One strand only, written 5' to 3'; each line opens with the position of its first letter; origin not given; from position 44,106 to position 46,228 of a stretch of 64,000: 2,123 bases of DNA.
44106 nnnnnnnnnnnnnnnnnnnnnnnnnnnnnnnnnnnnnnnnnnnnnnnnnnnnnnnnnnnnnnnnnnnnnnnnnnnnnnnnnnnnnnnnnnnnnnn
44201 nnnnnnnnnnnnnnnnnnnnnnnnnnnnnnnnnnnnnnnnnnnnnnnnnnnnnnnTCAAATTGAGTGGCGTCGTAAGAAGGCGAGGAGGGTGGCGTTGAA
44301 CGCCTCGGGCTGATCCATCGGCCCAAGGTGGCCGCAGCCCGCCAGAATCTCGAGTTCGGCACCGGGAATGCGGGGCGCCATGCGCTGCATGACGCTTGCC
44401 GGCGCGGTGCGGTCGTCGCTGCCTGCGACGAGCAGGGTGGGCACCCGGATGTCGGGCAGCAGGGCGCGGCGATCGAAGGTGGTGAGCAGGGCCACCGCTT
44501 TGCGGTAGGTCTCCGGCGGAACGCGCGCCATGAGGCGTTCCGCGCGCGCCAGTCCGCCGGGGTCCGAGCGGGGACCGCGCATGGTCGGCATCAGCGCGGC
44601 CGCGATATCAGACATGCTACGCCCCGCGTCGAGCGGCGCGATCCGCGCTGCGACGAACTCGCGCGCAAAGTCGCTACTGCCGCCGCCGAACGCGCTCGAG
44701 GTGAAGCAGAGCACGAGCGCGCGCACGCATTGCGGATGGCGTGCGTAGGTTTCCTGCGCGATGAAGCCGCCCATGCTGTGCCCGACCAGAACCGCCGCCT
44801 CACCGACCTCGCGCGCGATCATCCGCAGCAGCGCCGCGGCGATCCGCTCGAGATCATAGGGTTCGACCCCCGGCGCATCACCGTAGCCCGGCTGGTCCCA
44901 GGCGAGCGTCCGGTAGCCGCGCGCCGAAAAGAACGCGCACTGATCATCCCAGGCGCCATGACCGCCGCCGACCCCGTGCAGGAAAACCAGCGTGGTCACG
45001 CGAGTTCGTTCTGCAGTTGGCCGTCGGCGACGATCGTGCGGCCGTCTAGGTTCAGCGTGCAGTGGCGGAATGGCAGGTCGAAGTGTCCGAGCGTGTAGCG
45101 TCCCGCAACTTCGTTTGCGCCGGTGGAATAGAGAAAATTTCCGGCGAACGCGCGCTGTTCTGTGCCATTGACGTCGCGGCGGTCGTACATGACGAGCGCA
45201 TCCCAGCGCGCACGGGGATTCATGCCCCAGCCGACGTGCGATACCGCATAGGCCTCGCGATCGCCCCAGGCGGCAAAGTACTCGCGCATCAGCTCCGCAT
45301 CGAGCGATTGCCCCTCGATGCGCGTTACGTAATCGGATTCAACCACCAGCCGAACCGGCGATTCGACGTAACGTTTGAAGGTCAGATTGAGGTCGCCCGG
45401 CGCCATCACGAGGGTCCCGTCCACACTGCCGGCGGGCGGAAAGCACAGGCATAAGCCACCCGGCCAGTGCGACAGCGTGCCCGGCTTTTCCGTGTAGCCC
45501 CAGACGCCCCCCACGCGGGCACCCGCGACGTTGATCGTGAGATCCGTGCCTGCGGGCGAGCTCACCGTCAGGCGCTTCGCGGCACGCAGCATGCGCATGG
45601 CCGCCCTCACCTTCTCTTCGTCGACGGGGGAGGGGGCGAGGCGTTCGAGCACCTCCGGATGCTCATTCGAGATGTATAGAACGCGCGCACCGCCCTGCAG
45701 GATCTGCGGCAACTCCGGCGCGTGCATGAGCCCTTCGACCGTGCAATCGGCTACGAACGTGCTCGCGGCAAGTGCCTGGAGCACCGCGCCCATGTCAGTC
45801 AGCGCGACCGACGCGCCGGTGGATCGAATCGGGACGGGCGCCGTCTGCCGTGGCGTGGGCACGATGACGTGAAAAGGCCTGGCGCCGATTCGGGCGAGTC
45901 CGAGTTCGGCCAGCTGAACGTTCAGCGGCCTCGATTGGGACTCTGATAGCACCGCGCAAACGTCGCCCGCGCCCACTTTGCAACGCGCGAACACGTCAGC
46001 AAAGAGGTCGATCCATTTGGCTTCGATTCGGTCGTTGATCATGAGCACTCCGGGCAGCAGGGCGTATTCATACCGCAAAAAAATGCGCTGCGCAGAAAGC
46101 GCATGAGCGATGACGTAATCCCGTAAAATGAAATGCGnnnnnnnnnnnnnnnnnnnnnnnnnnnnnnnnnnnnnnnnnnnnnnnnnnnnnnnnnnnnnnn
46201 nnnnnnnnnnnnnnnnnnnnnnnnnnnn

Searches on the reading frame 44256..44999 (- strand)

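Call 3: search_protein_families(library=pfam, proteins=[window:44256-44999:-], max_evalue=0.01)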
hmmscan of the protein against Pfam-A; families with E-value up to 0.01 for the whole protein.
window:44256-44999:- (247 aa): 11 families
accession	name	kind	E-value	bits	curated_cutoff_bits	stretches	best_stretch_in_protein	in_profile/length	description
PF12697.13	Abhydrolase_6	-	1.5e-30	107.9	26.3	1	4-236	1-216/217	Alpha/beta hydrolase family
PF00561.26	Abhydrolase_1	-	1.2e-25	91.1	25.8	1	3-230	2-244/245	alpha/beta hydrolase fold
PF12146.15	Hydrolase_4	-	2.3e-19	70.1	27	1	3-224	6-232/239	Serine aminopeptidase, S33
PF00975.26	Thioesterase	-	5.1e-06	27.3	26.4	1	3-84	2-83/226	Thioesterase domain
PF07819.20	PGAP1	-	0.0019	18.4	24.3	1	63-85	87-109/233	PGAP1-like alpha/beta domain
PF10230.15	LIDHydrolase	-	0.0033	17.7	27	1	62-98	79-117/262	Lipid-droplet associated hydrolase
PF25399.1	DeaD_dimer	-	0.0035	17.8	23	0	48-63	43-58/67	RNA helicase DeaD dimerization domain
PF08386.16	Abhydrolase_4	-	0.0061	17.1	21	0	185-244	34-93/103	TAP-like protein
PF06821.19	Ser_hydrolase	-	0.008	16.6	22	0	180-226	108-155/172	Serine hydrolase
PF20408.4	Abhydrolase_11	-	0.009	16.2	27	0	47-93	54-101/193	Alpha/beta hydrolase domain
PF00756.26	Esterase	-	0.0096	16.1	22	0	49-92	95-140/251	Putative esterase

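Call 4: search_protein_families(library=ncbifam, proteins=[window:44256-44999:-], max_evalue=0.01)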
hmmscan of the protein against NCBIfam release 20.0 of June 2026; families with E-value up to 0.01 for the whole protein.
window:44256-44999:- (247 aa): 36 families (the best 25 are shown)
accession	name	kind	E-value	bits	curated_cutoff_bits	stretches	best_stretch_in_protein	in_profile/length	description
NF051488.1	bifunc_PcaDC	exception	2.1e-39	135.8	390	1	3-244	14-252/375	bifunctional 3-oxoadipate enol-lactonase/4-carboxymuconolactone decarboxylase PcaDC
NF051487.1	bifunc_PcaCD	exception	4.1e-37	128.3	430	1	2-243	173-412/413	bifunctional 4-carboxymuconolactone decarboxylase/3-oxoadipate enol-lactonase PcaCD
TIGR02427.1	protocat_pcaD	equivalog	7.8e-37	127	255.85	1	3-243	15-251/251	3-oxoadipate enol-lactonase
TIGR01738.1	bioH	equivalog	4.2e-27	95.3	206.95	1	3-241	6-244/245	pimeloyl-ACP methyl ester esterase BioH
NF011457.0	PRK14875.1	equivalog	6.4e-26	91.2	307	2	2-119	133-250/372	acetoin dehydrogenase dihydrolipoyllysine-residue acetyltransferase subunit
TIGR03611.1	RutD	equivalog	3e-21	76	238.5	2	166-243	179-256/258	pyrimidine utilization protein D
TIGR03695.1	menH_SHCHC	equivalog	4.7e-19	68.8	208.55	2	2-98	3-102/252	2-succinyl-6-hydroxy-2,4-cyclohexadiene-1-carboxylate synthase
TIGR03056.1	bchO_mg_che_rel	equivalog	7.4e-19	67.8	172.55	1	3-242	30-277/278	alpha/beta fold hydrolase BchO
NF045632.1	hydroxlase_HsaD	equivalog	2.5e-16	59.5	400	2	2-98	35-135/290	4,5:9,10-diseco-3-hydroxy-5,9,17-trioxoandrosta-1(10),2-diene-4-oate hydrolase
TIGR01250.1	pro_imino_pep_2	subfamily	6.3e-16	58.8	167.65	2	171-243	217-288/288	proline iminopeptidase-family hydrolase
TIGR03343.1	biphenyl_bphD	equivalog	4.5e-12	45.8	462.15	2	171-243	209-281/282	2-hydroxy-6-oxo-6-phenylhexa-2,4-dienoate hydrolase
NF008340.0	PRK11126.1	equivalog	5.8e-11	42.1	261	1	2-86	15-97/255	2-succinyl-6-hydroxy-2,4-cyclohexadiene-1-carboxylate synthase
NF052610.1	macro_16_ester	equivalog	7.8e-11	41.8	420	2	42-105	69-131/281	alpha/beta fold macrolide esterase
NF007674.0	PRK10349.1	equivalog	1.3e-10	41.3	449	1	3-241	15-252/256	pimeloyl-ACP methyl ester esterase BioH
NF050089.1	i_nPHAscl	equivalog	2.8e-10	39.8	300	2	3-103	20-120/288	intracellular short-chain-length polyhydroxyalkanoate depolymerase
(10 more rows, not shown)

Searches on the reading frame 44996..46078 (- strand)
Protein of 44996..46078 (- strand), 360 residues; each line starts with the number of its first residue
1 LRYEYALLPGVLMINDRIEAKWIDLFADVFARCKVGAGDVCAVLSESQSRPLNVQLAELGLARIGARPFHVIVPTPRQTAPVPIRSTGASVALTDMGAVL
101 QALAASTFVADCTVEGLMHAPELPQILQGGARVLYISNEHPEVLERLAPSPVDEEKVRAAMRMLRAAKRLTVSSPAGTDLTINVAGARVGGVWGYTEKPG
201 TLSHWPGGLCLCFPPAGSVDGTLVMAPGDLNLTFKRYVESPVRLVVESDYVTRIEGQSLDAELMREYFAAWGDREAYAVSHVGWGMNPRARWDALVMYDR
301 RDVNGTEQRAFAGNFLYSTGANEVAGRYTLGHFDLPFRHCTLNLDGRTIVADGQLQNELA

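Call 3: search_protein_families(library=pfam, proteins=[window:44996-46078:-], max_evalue=0.01)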
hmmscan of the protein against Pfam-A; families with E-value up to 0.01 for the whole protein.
window:44996-46078:- (360 aa): 0 families

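Call 4: search_protein_families(library=ncbifam, proteins=[window:44996-46078:-], max_evalue=0.01)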
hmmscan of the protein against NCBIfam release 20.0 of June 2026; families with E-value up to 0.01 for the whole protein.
window:44996-46078:- (360 aa): 0 families

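Call 55: search_solved_structures(query=window:44996-46042:-, max_evalue=0.001)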
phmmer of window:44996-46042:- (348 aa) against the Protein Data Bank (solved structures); distinct sequences matched with E-value up to 0.001: 1.
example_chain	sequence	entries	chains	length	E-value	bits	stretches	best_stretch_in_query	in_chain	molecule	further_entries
7cn3_A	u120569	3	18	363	3.1e-60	207.3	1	11-342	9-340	2,5-dihydroxypyridine 5,6-dioxygenase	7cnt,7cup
